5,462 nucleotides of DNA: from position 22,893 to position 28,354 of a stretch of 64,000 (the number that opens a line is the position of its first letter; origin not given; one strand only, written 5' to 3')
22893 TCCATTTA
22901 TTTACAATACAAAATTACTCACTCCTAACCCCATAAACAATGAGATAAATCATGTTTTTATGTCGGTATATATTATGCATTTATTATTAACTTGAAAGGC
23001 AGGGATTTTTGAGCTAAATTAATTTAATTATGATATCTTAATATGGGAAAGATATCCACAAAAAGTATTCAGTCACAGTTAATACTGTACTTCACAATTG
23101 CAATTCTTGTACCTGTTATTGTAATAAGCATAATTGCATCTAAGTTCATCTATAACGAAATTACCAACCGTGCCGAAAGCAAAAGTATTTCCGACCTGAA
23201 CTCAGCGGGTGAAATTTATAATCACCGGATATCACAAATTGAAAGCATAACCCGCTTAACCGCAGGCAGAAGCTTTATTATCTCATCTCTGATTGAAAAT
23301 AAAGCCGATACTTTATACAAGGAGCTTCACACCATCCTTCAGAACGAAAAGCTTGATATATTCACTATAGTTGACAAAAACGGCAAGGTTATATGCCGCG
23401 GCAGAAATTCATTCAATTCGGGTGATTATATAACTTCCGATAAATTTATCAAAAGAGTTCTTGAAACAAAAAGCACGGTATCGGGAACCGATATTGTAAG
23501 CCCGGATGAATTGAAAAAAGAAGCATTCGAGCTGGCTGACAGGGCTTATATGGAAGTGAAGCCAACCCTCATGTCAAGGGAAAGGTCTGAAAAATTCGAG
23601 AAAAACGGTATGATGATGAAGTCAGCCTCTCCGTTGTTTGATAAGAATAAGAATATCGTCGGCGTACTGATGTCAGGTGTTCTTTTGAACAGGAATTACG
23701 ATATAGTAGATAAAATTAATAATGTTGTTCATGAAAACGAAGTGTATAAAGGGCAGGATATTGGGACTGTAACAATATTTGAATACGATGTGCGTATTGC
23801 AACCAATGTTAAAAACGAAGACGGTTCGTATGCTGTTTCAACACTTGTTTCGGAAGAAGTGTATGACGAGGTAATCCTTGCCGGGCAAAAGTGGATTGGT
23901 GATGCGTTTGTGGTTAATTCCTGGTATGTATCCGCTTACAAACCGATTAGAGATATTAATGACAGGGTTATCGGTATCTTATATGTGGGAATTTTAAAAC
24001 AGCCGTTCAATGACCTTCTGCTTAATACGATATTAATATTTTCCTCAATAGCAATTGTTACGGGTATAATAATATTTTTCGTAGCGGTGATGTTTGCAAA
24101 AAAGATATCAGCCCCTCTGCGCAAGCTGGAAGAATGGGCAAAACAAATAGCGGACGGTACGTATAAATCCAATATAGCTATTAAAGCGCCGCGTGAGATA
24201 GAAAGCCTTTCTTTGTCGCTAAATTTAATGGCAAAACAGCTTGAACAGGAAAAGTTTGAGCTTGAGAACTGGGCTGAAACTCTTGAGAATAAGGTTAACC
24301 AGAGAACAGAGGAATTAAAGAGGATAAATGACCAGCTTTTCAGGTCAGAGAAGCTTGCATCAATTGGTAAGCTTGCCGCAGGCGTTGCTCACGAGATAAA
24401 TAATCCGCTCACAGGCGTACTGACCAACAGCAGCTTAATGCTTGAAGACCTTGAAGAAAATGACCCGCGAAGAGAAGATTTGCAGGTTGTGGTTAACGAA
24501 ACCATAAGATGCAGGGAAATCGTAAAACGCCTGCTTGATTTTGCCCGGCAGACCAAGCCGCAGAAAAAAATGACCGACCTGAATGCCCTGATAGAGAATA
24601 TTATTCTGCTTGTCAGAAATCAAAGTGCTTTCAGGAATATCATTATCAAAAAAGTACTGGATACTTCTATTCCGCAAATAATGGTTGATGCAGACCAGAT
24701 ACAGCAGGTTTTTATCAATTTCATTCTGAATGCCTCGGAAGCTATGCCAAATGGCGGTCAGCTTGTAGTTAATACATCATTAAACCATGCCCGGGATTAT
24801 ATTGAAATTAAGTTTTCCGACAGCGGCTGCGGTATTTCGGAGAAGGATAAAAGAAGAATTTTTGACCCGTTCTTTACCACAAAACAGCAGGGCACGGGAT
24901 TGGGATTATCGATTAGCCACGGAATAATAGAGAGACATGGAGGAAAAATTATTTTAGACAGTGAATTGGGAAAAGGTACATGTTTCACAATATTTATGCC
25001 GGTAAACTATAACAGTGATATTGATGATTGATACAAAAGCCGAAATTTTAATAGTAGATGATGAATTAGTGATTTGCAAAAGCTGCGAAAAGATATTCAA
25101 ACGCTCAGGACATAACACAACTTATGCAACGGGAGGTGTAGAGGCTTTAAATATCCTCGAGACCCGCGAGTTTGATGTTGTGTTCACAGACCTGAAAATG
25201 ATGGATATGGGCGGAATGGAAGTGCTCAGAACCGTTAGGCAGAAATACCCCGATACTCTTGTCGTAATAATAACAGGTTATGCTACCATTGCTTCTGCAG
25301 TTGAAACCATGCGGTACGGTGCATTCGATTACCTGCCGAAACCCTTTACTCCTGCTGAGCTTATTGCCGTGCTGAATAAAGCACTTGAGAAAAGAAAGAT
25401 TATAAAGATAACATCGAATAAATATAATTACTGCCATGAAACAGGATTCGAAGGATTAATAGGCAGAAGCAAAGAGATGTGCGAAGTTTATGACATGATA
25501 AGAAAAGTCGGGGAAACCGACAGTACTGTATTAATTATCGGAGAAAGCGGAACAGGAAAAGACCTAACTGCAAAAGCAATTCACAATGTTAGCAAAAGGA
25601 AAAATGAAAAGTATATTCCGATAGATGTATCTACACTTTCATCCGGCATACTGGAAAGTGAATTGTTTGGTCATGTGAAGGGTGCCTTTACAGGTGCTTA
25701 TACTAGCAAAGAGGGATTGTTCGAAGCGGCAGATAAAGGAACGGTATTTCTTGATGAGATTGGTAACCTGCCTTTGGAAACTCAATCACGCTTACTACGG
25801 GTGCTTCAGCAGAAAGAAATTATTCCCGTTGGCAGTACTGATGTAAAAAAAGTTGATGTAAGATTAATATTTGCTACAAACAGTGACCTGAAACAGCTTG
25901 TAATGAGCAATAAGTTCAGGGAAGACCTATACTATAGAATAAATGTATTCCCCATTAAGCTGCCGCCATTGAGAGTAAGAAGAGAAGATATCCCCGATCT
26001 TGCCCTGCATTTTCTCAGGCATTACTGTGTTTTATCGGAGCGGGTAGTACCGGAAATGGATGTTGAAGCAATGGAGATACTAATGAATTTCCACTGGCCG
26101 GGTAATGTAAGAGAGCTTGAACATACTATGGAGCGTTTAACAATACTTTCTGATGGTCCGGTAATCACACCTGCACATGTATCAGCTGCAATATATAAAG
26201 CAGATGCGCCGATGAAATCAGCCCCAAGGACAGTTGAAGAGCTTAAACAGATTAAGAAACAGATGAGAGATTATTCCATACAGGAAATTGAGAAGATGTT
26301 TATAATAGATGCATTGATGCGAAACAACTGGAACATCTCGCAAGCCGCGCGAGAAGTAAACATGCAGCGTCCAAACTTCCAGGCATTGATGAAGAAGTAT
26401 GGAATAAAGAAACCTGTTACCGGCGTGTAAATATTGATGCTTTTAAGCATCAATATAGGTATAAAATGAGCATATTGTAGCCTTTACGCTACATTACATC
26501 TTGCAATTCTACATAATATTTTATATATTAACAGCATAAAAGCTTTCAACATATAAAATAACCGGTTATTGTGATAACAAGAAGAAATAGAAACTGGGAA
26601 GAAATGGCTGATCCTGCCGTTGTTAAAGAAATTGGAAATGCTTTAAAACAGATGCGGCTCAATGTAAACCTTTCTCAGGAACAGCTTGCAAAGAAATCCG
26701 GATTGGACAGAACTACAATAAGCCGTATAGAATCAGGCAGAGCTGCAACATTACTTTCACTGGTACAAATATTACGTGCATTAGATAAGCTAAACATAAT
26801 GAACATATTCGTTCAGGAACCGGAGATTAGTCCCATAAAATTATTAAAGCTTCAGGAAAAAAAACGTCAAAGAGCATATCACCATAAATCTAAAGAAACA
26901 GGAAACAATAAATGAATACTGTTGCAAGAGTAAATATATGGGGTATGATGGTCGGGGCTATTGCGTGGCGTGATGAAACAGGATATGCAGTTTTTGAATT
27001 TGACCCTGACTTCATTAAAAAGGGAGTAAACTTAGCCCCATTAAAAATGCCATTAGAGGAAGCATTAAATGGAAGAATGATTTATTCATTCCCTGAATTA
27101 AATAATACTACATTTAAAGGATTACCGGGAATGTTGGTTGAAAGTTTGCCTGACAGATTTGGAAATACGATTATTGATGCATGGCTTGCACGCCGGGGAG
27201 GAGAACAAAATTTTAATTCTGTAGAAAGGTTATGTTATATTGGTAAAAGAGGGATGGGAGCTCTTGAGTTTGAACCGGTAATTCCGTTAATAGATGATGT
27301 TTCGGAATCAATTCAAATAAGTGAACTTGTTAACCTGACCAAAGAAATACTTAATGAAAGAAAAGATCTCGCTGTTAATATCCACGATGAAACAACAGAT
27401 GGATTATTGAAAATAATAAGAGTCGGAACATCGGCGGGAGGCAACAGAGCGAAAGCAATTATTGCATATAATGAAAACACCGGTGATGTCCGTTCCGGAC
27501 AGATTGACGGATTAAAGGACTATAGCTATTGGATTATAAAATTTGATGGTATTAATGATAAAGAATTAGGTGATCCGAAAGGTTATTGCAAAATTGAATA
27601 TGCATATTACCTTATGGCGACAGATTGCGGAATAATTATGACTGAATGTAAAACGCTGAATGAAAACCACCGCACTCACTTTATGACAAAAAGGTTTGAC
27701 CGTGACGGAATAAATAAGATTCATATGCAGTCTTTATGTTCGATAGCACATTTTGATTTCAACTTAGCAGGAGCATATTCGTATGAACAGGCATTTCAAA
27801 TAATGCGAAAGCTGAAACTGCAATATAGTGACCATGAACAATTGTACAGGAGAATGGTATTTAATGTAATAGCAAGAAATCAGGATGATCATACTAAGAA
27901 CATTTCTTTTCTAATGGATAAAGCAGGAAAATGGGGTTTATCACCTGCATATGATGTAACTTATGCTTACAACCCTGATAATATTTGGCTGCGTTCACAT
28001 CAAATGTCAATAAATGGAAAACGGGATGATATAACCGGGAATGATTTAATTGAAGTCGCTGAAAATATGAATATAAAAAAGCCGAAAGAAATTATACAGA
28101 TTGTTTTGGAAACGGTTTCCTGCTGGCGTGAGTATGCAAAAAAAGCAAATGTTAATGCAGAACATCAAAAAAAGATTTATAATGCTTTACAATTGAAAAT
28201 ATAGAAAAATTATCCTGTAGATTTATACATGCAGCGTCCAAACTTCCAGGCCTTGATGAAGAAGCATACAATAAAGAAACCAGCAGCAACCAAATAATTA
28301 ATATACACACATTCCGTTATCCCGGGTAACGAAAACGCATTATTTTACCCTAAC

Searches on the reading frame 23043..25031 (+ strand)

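Call 33: search_protein_families(library=pfam, proteins=[window:23043-25031:+])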
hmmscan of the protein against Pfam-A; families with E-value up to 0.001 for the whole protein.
window:23043-25031:+ (662 aa): 9 families
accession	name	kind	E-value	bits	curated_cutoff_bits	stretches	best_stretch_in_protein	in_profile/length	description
PF17202.10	sCache_3_3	-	1.7e-31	109.2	28.8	1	215-325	3-103/107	Single cache domain 3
PF02518.31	HATPase_c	-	1.2e-25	90.6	26.4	1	549-654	2-109/111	Histidine kinase-, DNA gyrase B-, and HSP90-like ATPase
PF17201.10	Cache_3-Cache_2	-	1.6e-21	77.3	27.7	1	215-323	84-188/299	Cache 3/Cache 2 fusion domain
PF00512.31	HisKA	-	8.8e-14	51.8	26.9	1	442-503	3-63/66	His Kinase A (phospho-acceptor) domain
PF00672.30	HAMP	-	5.2e-10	39.9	25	1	351-402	2-53/53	HAMP domain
PF02743.24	dCache_1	-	4.4e-08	33.4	45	1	214-344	35-180/240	Cache domain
PF17203.10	sCache_3_2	-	7e-08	33.1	28.4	1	242-326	55-135/140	Single cache domain 3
PF13422.11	DUF4110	-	0.00017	22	27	1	131-184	23-75/95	Domain of unknown function (DUF4110)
PF14827.12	dCache_3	-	0.00087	19.4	25.7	0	85-315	45-231/239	Double sensory domain of two-component sensor kinase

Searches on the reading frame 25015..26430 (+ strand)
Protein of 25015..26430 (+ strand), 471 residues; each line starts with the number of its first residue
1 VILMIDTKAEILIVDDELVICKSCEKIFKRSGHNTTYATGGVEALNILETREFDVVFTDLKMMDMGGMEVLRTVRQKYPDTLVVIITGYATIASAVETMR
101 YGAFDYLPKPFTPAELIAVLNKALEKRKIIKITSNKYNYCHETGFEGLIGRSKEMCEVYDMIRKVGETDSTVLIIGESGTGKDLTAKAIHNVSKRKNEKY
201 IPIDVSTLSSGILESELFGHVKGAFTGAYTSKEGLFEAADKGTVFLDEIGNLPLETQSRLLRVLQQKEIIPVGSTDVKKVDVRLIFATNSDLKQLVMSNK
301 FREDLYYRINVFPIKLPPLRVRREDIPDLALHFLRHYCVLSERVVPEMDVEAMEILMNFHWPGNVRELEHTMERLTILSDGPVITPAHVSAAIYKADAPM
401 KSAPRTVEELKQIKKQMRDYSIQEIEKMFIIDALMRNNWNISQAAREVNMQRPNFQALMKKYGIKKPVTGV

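Call 33: search_protein_families(library=pfam, proteins=[window:25015-26430:+])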
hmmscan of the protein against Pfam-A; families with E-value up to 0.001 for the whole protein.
window:25015-26430:+ (471 aa): 10 families
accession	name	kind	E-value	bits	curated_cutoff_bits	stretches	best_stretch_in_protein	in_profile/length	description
PF00158.32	Sigma54_activat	-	2.2e-66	223.1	20.2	1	148-314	1-167/168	Sigma-54 interaction domain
PF00072.30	Response_reg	-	2e-27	96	30.2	1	11-120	1-110/111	Response regulator receiver domain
PF25601.1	AAA_lid_14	-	6.4e-24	84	27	1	320-400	1-81/87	AAA+ ATPase lid domain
PF14532.12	Sigma54_activ_2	-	1.5e-19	71.1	25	1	149-319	1-138/138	Sigma-54 interaction domain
PF07728.20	AAA_5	-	8.8e-09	35.9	22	1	172-292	2-125/139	AAA domain (dynein-related subfamily)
PF02954.25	HTH_8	-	2.1e-08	34.2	22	1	422-462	2-42/42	Bacterial regulatory protein, Fis family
PF07724.20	AAA_2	-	4.2e-06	27.3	27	1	170-296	4-131/166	AAA domain (Cdc48 subfamily)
PF00004.35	AAA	-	8.3e-05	23.5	21.2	1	172-290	1-110/131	ATPase family associated with various cellular activities (AAA)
PF13191.12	AAA_16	-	0.00022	22.2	32.6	1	148-266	2-122/167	AAA ATPase domain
PF00493.29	MCM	-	0.00093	18.8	23.3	0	168-269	56-150/224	MCM P-loop domain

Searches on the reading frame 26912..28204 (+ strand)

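Call 33: search_protein_families(library=pfam, proteins=[window:26912-28204:+])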
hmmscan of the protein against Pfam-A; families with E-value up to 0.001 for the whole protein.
window:26912-28204:+ (430 aa): 2 families
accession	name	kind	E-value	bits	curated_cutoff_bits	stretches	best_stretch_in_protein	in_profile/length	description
PF07804.18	HipA_C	-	7.1e-50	170.1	30.5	1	173-400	1-207/213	HipA-like C-terminal domain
PF13657.11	Couple_hipA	-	3.3e-17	63.3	22.5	1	6-120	2-98/99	HipA N-terminal domain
